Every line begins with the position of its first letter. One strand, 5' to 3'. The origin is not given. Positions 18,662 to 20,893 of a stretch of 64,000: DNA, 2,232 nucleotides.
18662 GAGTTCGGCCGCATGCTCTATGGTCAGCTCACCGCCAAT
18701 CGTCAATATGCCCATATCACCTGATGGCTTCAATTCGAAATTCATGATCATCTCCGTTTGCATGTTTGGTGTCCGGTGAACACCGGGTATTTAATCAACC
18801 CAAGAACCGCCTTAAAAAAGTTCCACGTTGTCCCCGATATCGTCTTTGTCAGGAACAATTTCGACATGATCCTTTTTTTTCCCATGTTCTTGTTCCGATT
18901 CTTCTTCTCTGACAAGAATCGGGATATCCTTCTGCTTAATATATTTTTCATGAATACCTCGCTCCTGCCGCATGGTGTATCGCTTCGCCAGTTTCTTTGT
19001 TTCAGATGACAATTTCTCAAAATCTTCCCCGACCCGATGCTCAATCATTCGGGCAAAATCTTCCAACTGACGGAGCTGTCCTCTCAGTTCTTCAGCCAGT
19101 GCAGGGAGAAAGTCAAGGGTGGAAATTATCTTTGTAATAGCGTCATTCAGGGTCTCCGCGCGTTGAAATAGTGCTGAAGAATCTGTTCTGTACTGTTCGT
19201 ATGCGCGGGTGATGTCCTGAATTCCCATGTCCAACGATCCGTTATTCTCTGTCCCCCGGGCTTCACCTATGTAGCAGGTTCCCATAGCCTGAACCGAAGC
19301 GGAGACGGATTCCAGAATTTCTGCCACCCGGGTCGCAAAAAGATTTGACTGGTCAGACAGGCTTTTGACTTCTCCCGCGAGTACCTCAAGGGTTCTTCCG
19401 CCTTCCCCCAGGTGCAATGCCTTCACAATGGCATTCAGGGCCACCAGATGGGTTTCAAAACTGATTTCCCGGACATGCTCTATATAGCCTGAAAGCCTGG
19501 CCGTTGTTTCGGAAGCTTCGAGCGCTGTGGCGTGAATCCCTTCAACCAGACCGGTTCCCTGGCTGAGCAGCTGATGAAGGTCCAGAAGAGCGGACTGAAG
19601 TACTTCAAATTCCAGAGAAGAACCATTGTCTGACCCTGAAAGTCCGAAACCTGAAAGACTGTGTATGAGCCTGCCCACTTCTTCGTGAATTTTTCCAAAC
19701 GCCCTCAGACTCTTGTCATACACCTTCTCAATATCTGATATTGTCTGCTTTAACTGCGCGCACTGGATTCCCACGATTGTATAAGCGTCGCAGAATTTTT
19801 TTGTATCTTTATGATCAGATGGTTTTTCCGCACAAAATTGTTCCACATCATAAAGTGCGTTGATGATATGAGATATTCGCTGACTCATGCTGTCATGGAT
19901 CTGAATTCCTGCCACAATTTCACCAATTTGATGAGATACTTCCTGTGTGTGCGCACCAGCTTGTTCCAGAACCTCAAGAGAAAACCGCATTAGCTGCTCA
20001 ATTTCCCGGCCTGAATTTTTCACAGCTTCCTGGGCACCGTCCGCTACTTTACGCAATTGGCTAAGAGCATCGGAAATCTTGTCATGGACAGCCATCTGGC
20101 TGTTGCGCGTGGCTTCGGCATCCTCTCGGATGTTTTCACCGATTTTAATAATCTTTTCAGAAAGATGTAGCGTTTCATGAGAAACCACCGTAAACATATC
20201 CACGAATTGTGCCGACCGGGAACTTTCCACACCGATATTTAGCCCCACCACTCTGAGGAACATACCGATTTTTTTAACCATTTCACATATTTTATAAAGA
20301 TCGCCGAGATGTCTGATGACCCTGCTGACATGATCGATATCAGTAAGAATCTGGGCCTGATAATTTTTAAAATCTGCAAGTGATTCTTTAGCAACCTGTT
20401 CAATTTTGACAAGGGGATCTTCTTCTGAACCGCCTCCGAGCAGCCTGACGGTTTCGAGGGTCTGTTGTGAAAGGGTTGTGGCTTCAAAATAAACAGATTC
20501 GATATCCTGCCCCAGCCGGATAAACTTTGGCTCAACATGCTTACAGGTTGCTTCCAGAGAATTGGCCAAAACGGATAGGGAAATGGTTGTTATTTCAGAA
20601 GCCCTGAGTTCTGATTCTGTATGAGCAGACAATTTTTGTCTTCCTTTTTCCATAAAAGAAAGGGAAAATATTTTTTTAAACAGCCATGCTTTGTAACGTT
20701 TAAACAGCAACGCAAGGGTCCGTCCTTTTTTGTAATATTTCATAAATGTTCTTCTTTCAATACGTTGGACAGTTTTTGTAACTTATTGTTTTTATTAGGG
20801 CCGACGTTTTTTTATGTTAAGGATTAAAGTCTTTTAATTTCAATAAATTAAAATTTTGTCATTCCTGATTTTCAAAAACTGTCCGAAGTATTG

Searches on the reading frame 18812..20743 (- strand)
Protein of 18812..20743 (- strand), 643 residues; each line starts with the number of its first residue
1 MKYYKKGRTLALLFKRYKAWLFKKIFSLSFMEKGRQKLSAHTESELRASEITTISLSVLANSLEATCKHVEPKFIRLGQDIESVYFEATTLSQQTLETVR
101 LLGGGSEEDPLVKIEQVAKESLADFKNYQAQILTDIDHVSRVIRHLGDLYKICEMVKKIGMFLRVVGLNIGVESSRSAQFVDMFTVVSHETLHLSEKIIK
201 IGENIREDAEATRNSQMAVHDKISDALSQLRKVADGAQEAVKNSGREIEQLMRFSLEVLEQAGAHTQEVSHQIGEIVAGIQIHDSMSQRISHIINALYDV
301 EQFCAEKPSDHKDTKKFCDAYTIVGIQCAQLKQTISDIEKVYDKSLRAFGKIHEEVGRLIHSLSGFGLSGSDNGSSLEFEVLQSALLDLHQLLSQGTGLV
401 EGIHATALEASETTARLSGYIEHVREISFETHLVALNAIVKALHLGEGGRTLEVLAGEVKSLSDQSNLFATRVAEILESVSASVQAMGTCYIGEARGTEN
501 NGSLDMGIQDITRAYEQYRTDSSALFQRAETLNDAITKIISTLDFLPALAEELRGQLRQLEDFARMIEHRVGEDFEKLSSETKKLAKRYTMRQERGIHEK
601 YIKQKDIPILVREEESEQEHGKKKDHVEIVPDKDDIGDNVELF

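Call 48: search_protein_families(library=pfam, proteins=[window:18812-20743:-], max_evalue=0.001)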
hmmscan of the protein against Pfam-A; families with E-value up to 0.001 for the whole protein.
window:18812-20743:- (643 aa): 2 families
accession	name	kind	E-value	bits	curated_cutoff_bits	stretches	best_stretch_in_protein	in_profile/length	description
PF00015.26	MCPsignal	-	8.9e-14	52.1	34.6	1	400-487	18-105/172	Methyl-accepting chemotaxis protein (MCP) signalling domain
PF06103.16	DUF948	-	6.7e-05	23.4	37.2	0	223-273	24-74/89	Bacterial protein of unknown function (DUF948)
